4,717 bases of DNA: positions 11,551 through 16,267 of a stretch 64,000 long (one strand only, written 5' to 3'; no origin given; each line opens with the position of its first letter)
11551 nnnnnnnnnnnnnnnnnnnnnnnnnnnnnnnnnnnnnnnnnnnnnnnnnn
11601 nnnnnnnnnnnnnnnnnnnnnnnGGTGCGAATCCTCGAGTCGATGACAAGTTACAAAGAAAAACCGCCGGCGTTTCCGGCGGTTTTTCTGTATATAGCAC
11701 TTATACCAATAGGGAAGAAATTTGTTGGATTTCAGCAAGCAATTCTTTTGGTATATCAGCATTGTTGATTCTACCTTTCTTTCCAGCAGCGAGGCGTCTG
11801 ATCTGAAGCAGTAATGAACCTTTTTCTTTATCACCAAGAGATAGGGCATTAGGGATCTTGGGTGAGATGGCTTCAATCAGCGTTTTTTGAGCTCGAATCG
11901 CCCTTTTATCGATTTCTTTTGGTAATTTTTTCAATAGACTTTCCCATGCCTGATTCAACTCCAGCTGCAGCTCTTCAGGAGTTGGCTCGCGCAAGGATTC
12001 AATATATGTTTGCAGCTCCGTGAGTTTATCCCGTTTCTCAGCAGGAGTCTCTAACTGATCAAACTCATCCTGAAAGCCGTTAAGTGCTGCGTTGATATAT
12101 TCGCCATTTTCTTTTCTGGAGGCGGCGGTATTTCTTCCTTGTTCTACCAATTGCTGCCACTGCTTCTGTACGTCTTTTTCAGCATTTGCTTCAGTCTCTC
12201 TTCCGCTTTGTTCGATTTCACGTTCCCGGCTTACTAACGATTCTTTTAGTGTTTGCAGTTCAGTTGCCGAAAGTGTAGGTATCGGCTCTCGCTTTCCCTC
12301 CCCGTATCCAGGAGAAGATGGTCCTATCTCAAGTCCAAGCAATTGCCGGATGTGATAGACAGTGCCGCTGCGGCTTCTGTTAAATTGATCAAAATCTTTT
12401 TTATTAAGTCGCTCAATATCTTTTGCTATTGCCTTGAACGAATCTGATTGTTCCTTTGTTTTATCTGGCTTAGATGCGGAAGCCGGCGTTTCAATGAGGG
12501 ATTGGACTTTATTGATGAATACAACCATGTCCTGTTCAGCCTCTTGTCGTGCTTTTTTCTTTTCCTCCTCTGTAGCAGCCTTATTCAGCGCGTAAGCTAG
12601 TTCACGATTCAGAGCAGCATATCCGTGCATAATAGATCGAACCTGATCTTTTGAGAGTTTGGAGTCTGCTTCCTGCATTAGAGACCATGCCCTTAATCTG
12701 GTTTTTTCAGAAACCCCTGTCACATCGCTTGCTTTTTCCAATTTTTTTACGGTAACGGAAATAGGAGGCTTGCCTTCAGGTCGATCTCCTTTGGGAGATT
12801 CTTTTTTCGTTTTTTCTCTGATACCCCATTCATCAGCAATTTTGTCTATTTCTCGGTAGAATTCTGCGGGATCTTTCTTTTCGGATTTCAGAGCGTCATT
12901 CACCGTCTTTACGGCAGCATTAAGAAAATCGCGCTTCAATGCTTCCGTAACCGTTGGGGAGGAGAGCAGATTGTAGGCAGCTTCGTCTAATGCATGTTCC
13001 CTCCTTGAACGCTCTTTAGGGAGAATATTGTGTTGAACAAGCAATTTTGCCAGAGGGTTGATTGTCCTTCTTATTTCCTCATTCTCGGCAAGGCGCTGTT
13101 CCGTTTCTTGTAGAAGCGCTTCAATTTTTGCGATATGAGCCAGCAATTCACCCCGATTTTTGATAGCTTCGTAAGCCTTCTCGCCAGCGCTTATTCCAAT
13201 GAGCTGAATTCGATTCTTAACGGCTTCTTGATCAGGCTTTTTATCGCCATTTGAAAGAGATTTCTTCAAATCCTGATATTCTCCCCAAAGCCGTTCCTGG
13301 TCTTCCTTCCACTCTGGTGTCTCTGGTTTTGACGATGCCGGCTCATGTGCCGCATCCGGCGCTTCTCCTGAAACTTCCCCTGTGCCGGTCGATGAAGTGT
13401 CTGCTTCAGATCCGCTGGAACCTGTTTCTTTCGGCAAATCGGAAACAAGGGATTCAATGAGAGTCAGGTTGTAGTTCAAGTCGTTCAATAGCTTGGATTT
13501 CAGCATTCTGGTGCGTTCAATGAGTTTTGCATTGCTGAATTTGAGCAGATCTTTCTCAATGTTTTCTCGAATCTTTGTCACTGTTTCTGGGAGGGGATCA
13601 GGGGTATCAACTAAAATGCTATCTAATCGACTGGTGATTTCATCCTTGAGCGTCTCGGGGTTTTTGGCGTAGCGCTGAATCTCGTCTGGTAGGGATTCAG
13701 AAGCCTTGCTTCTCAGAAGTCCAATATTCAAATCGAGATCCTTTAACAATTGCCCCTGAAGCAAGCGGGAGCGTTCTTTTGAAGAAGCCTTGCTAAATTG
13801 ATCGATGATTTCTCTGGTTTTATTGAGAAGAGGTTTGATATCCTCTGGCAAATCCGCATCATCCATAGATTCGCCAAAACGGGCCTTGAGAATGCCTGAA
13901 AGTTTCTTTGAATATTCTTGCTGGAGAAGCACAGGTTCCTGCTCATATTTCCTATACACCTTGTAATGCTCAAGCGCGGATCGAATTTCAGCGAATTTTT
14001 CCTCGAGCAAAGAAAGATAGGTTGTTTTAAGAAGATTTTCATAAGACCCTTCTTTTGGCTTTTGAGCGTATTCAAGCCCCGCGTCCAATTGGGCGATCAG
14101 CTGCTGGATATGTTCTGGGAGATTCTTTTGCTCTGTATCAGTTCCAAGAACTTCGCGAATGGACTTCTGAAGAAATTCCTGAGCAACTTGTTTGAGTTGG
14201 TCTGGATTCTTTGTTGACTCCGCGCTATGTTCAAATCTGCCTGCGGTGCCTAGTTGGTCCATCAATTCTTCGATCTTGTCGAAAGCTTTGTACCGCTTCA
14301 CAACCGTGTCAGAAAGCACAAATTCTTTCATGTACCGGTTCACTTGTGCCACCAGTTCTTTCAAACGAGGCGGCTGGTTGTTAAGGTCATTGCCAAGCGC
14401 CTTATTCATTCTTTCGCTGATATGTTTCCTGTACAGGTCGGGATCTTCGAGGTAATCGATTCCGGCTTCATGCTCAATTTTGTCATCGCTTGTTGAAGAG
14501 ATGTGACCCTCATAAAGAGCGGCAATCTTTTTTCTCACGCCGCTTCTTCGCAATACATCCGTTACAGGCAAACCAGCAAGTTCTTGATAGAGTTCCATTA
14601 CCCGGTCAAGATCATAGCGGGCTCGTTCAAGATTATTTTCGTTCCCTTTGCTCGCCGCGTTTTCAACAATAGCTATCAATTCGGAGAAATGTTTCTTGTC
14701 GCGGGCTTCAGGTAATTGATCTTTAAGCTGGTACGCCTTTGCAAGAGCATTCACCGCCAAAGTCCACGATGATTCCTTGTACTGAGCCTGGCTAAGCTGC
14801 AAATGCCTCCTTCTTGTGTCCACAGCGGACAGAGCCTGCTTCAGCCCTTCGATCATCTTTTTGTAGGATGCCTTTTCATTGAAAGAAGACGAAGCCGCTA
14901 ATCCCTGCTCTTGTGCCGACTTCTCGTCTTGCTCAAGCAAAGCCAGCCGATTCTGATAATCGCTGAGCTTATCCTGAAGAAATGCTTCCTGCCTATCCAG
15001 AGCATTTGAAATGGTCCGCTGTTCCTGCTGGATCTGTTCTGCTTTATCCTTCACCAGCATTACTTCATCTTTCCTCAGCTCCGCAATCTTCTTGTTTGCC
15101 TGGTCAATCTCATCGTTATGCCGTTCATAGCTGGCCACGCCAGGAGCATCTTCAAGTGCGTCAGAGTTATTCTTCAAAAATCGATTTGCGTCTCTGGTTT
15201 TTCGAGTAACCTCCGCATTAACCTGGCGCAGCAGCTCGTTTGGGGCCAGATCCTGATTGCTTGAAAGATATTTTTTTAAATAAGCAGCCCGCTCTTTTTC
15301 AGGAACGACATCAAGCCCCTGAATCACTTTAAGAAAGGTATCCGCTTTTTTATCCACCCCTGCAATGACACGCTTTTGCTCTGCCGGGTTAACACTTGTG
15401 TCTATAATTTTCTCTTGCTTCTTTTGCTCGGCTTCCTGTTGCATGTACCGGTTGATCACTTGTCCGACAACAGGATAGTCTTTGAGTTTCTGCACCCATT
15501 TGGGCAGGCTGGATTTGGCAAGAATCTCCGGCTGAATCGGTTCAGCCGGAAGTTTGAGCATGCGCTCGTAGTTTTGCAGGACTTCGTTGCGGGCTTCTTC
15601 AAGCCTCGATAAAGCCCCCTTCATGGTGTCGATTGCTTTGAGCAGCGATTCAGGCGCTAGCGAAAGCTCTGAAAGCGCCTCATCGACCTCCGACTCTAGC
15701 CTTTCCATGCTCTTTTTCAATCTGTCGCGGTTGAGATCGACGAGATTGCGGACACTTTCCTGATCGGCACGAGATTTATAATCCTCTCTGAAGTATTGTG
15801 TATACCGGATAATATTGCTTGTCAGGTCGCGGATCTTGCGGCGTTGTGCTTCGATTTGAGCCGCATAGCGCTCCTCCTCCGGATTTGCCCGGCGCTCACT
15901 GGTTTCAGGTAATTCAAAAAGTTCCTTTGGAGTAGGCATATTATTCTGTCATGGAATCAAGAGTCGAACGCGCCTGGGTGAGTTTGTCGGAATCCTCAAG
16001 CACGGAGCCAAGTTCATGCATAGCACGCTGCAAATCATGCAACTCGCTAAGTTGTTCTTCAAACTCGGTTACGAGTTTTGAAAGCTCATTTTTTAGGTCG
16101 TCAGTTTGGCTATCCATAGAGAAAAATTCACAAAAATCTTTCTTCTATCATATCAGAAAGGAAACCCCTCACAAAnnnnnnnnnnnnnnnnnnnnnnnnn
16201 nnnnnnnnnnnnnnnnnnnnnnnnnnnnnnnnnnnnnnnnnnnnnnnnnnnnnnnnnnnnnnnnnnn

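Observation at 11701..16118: Giant 1412-aa coiled-coil protein with a translationally coupled 58-aa partner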

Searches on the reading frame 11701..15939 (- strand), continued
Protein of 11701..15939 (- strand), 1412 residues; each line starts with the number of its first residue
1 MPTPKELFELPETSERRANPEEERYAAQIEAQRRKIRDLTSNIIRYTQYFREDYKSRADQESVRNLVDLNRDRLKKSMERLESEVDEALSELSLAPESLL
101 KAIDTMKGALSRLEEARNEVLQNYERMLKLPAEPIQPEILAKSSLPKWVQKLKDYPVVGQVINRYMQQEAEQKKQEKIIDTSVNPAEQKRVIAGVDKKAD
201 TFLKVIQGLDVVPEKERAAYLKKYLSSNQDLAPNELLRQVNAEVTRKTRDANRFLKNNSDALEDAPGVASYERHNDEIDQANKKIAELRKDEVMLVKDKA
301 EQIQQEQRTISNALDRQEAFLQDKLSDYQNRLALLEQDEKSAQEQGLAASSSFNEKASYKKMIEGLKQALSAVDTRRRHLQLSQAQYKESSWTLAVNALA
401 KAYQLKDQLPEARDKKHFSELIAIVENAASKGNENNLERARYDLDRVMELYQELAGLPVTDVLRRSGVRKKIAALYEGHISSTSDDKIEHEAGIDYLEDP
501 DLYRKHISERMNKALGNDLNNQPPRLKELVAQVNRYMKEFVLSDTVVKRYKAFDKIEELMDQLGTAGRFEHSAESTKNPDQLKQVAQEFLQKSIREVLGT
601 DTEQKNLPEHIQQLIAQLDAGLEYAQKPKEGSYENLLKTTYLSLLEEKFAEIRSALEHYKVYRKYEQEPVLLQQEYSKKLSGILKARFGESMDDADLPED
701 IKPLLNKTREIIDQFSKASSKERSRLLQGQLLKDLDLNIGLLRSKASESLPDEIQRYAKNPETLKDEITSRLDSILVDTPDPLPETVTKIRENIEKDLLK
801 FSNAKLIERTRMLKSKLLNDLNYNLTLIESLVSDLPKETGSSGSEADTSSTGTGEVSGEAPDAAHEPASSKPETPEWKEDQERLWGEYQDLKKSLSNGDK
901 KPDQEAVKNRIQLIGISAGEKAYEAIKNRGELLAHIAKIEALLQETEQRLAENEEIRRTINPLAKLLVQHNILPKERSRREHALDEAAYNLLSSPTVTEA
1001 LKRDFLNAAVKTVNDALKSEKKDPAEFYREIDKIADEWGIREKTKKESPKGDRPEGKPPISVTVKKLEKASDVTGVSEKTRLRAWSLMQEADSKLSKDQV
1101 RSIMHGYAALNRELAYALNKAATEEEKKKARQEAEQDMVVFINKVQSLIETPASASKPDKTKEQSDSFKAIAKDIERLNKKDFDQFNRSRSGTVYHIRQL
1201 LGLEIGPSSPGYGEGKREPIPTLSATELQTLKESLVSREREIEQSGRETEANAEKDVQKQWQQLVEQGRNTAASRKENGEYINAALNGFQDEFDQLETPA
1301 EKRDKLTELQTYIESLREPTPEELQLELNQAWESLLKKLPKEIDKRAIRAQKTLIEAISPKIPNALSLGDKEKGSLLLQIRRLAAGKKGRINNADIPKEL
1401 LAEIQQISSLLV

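Call 71: fold_search(model_id=the predicted structure, library=pdb)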
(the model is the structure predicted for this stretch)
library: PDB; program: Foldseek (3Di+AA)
matches with E <= 10: 93; with E <= 0.001: 0
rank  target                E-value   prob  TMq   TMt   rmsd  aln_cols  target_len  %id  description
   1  8b6h_EQ               6.6e-01  0.33  0.04  0.27  17.9       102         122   10  Cryo-EM structure of cytochrome c oxidase dimer (complex IV) from respiratory supercomplex of Tetrahymena thermophila (released 2023-03-29)
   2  9dn6_A                7.6e-01  0.80  0.05  0.44  16.8       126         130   17  Insulin receptor bound with de novo designed agonist called "RF-405". (released 2025-10-01)
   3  2khm_MODEL_1_A        8.0e-01  0.18  0.05  0.22  11.9       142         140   10  Structure of the C-terminal non-repetitive domain of the spider dragline silk protein ADF-3 (released 2010-04-14)
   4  5cwf_A                8.0e-01  0.15  0.04  0.22  21.8       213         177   13  Crystal structure of de novo designed helical repeat protein DHR8 (released 2015-12-16)
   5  6w2v_A                9.9e-01  0.23  0.07  0.27  17.1       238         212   13  Junction 23, DHR14-DHR18 (released 2020-04-15)
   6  7w5z_X                1.3e+00  0.21  0.04  0.28  17.4       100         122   10  Cryo-EM structure of Tetrahymena thermophila mitochondrial complex IV, composite dimer model (released 2022-04-06)
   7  8r5s_G                1.4e+00  0.08  0.05  0.18  26.3       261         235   18  t113 - De-novo designed soluble homotetramer (released 2024-11-27)
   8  7z37_DP1              1.5e+00  0.06  0.04  0.13  33.0       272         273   10  Structure of the RAF1-HSP90-CDC37 complex (RHC-II) (released 2022-09-14)
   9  5cwf_D                1.7e+00  0.09  0.04  0.20  21.3       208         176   12  Crystal structure of de novo designed helical repeat protein DHR8 (released 2015-12-16)
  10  9teh_A                1.9e+00  0.16  0.04  0.10  11.7        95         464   14  PhiC31 excisive synapse; attL x attL with an integraseS12A-RDF protein fusion (released 2026-02-11)
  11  1uk5_MODEL_1_A        2.0e+00  0.21  0.04  0.34  13.8       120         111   18  Solution structure of the Murine BAG domain of Bcl2-associated athanogene 3 (released 2004-02-19)
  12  5cwi                  2.1e+00  0.13  0.07  0.25  19.7       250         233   14  Crystal structure of de novo designed helical repeat protein DHR18 (released 2015-12-16)
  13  6w2v_B                2.5e+00  0.13  0.07  0.28  18.4       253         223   13  Junction 23, DHR14-DHR18 (released 2020-04-15)
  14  9jpk_A                2.5e+00  0.08  0.04  0.18  18.3       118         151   14  Crystal structure of DhdR inducer binding domain (released 2024-11-06)
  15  2rdz_A                2.7e+00  0.08  0.05  0.12  21.0       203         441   12  High Resolution Crystal Structure of the Escherichia coli Cytochrome c Nitrite Reductase. (released 2008-03-25)
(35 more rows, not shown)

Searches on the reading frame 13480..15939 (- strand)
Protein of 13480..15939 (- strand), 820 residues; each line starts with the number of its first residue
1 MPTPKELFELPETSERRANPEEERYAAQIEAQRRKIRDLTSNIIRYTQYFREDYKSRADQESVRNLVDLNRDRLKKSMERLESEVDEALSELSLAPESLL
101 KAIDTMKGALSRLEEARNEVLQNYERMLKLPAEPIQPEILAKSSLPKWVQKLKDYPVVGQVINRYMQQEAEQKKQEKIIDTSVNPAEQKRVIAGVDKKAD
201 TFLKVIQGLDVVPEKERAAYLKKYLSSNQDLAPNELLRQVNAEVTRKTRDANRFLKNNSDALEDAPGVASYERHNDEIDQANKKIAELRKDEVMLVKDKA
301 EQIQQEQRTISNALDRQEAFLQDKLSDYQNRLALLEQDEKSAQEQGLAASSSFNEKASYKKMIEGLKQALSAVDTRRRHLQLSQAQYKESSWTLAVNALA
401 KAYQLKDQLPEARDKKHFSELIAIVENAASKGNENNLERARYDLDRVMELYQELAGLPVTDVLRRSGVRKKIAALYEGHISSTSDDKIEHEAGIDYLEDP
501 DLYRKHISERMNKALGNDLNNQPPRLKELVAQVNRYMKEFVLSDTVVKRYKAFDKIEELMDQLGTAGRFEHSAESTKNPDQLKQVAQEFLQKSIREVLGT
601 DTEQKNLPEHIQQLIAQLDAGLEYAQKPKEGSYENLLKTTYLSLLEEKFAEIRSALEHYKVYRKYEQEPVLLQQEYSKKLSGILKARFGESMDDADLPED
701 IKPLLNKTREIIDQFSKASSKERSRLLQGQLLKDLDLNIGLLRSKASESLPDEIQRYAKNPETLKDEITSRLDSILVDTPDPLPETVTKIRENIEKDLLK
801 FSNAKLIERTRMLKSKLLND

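Call 45: find_related_loci(query=A3, collection=metagenome_contigs, flank=8000)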
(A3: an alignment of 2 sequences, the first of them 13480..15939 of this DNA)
Query A3 (820 aa) in metagenome_contigs; peptide patterns used: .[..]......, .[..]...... (x = any residue, [..] = any of these).
515 stretches matched a pattern, but none encodes a relative of the query by tblastn (E <= 1e-3).

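Call 62: search_solved_structures(query=A3, max_evalue=1)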
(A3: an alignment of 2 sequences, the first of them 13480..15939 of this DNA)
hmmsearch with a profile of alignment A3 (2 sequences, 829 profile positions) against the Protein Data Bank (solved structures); distinct sequences matched with E-value up to 1: 2.
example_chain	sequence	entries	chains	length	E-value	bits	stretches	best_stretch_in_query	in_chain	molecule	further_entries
7unh_A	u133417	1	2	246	0.0088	17.6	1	650-737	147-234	SP2 designed chlorophyll dimer protein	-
7uni_A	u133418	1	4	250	0.0099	17.5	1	649-737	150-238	SP2-ZnPPaM designed chlorophyll dimer protein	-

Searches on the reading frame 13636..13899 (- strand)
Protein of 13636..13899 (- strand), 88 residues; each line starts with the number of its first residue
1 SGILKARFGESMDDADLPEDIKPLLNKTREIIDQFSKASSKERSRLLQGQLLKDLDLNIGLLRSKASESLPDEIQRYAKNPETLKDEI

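Call 37: find_homologous_proteins(query=A2, max_evalue=0.01)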
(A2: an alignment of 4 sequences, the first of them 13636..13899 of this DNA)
Query A2 (4 sequences): 140 candidates shared short words with the query, none scored E <= 0.01.
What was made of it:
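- Tried and rejected: A profile of the four repeats returned nothing (call 37).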

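Call 49: predict_structure(alignment_id=A2)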
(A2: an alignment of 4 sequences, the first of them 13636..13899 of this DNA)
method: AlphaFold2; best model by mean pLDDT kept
length: 88 residues; sequences in the alignment: 4
mean_pLDDT: 73.7   pTM: 0.52
mean pLDDT of the five models: 73.7, 73.2, 68.4, 64.8, 62.8
residues with pLDDT >= 90: 0; 70-90: 61; 50-70: 22; < 50: 5
segments of 3 or more residues with pLDDT < 50: none
pLDDT, mean of each block of 10 residues (from residue 1): 73 72 86 87 80 81 70 53 57
secondary structure, 60 per line:
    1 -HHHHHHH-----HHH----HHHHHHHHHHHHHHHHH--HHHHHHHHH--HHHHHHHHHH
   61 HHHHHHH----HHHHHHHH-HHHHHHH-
elements in order: H2-8 H21-37 H40-48 H51-67 H72-79 H81-87
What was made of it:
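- On EzrA / spectrin-like repeat proteins: The R3 model (pLDDT 73.7) has six short helices (call 49).
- Closest known: Spectrin-like helical-bundle repeat scaffolds in bacteria. Different: The repeat unit is ~88 aa with six short helices in the model, not a ~106-aa triple helix (call 49).
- The repeat unit models as a compact bundle at pLDDT 73.7 (call 49). The repeats model as compact bundles, not rods (call 49).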

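Call 51: fold_search(model_id=the predicted structure, library=pdb)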
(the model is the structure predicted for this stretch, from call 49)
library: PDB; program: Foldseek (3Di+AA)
matches with E <= 10: 33; with E <= 0.001: 0
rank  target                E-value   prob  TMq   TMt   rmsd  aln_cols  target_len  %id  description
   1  9y9z_n                4.7e+00  0.18  0.45  0.45   8.8        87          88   21  Cryo-EM structure of conoid fiber from Toxoplasma gondii (24-nm repeat) (released 2025-12-03)
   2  3stq_F                5.0e+00  0.21  0.41  0.45   6.1        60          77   23  Hypothetical protein PA2703 Pseudomonas aeruginosa PAO1 (released 2012-02-08)
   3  4afl_F                5.0e+00  0.15  0.39  0.38   5.8        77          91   14  The crystal structure of the ING4 dimerization domain reveals the functional organization of the ING family of chromat (released 2012-02-22)
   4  6v7m_A                5.3e+00  0.28  0.42  0.54   4.0        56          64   14  Crystal structure of a proteolytically cleaved, amino terminal domain of apolipoprotein E3 (released 2020-03-11)
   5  6dkm_B                5.6e+00  0.08  0.28  0.30   4.6        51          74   22  DHD131 (released 2018-12-19)
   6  8b6h_DE               6.7e+00  0.16  0.48  0.35   6.4        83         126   10  Cryo-EM structure of cytochrome c oxidase dimer (complex IV) from respiratory supercomplex of Tetrahymena thermophila (released 2023-03-29)
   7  5mto_A                6.7e+00  0.04  0.25  0.22  13.8       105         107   13  N-terminal domain of the human tumor suppressor ING5 C19S mutant (released 2018-02-28)
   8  1sg2_A                7.0e+00  0.14  0.46  0.31   8.1        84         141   14  Crystal structure of the periplasmic chaperone Skp (released 2004-09-14)
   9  3epv_A                7.0e+00  0.06  0.29  0.25   8.5       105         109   13  X-ray Structure of the Metal-sensor CnrX in both the Apo- and Copper-bound Forms (released 2008-11-25)
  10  8cok_A                7.0e+00  0.05  0.26  0.25   8.8        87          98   15  Structural analysis of ING3 protein and its binding to histone H3 (released 2023-05-17)
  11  8pm4_A                7.5e+00  0.12  0.46  0.10   8.0        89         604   16  Cryo-EM structure of the Cas12m-crRNA-target DNA complex (released 2024-02-07)
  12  5n72                  7.5e+00  0.06  0.28  0.09   7.9        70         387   21  Crystal structure of the Legionella effector WipA shorter construct (released 2017-04-19)
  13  4jo9_B                7.5e+00  0.06  0.26  0.27  11.8        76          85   13  Crystal structure of the human Nup49CCS2+3* Nup57CCS3* complex 1:2 stoichiometry (released 2014-09-17)
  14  5f0g_B                7.5e+00  0.03  0.22  0.13   7.6        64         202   16  Structure of the glutathione transferase delta 2 from Drosophila melanogaster (released 2017-04-05)
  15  9fso_W                7.9e+00  0.18  0.40  0.16   3.9        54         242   24  Human RNA Polymerase III Class III Open Pre-initiation Complex 1 (OC1) (released 2025-01-15)
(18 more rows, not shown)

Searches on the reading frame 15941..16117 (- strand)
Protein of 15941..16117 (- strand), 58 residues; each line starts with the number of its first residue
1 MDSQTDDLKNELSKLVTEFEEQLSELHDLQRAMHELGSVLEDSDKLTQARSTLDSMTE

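Call 5: search_protein_families(library=pfam, proteins=[window:15941-16117:-], max_evalue=1)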
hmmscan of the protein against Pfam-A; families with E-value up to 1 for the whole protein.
window:15941-16117:- (58 aa): 8 families
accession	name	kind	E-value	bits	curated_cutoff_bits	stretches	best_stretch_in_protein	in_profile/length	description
PF11083.13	Relaxase_C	-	0.0093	16.6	30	1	3-47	22-66/125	C-terminal helical hairpin domain from relaxase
PF06160.17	EzrA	-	0.028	13.2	39.6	1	2-48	207-253/557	Septation ring formation regulator, EzrA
PF09474.15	Type_III_YscX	-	0.043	14.6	25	1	8-53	70-117/119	Type III secretion system YscX (type_III_YscX)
PF21408.2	MTR4-like_stalk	-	0.071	13.8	24.2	1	4-38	23-57/64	Exosome RNA helicase MTR4-like, stalk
PF20270.3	CATRA-C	-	0.087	14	24.6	1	4-57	26-86/137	CASPASE and TPR Repeat-Associated C-terminal domain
PF22709.1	Mu_Gam-Sipho_Gp157-TOTE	-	0.099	13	27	1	8-28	14-34/63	Mu Gam/Sipho_Gp157-like domain of the TOTE conflict systems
PF05082.18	Rop-like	-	0.12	12.6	27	1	5-29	3-27/64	Rop-like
PF23233.1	HAT_Syf1_CNRKL1_N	-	0.16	12.2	27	1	6-55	70-119/161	Pre-mRNA-splicing factor Syf1/CNRKL1 N-terminal HAT repeat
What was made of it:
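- On EzrA / spectrin-like repeat proteins: The small ORF scores 13.2 bits against a cut-off of 39.6 (call 5).
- On Secretion chaperone-effector or T7SS Lap/LXG pairs: YscX scored E = 0.043, 14.6 bits against a cut-off of 25 (call 5).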

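Call 27: search_protein_families(library=ncbifam, proteins=[window:15941-16117:-], max_evalue=1)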
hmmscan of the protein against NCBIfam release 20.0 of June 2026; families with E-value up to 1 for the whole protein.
window:15941-16117:- (58 aa): 4 families
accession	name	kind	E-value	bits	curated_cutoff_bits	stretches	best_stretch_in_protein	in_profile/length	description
NF041034.1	Rad50_Sulf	equivalog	0.0063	14.4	1000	1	1-56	654-709/872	DNA double-strand break repair ATPase Rad50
NF003409.0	PRK04778.1-3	equivalog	0.0068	15.2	562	1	1-46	209-254/570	septation ring formation regulator EzrA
NF045487.1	ASRP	equivalog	0.017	13.7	300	1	2-55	407-460/593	archaea-specific SMC-related protein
NF009644.1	PRK13169.1-5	equivalog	0.088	13.4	130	1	9-48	3-43/116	DNA replication initiation control protein YabA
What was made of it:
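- Closest known: Spectrin-like helical-bundle repeat scaffolds in bacteria. Different: The small ORF's EzrA hits are far below cut-off: 13 bits against 39.6, and 15 against 562 (calls 5, 27).
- Closest known: SMC/Rad50/MukB-type proteins. Same: The small ORF has sub-threshold similarity to Rad50 and SMC coiled-coil segments (E 0.006-0.017, far below cut-offs; call 27).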

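Call 28: search_protein_families(library=padloc, proteins=[window:15941-16117:-], max_evalue=1)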
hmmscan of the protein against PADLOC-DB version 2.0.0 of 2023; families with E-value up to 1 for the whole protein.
window:15941-16117:- (58 aa): 0 families

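Call 29: search_protein_families(library=phrogs, proteins=[window:15941-16117:-], max_evalue=1)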
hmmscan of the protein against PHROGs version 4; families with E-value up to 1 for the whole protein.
window:15941-16117:- (58 aa): 4 families
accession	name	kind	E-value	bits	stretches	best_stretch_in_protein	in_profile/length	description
phrog_35967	-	unknown function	0.043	15.3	1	12-56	14-55/67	-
phrog_1272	-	tail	0.075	11.7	1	5-56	170-223/1606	tail length tape measure protein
phrog_3550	-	unknown function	0.2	13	1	3-45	9-53/79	-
phrog_4780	-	unknown function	0.54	10.8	1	7-57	148-192/275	-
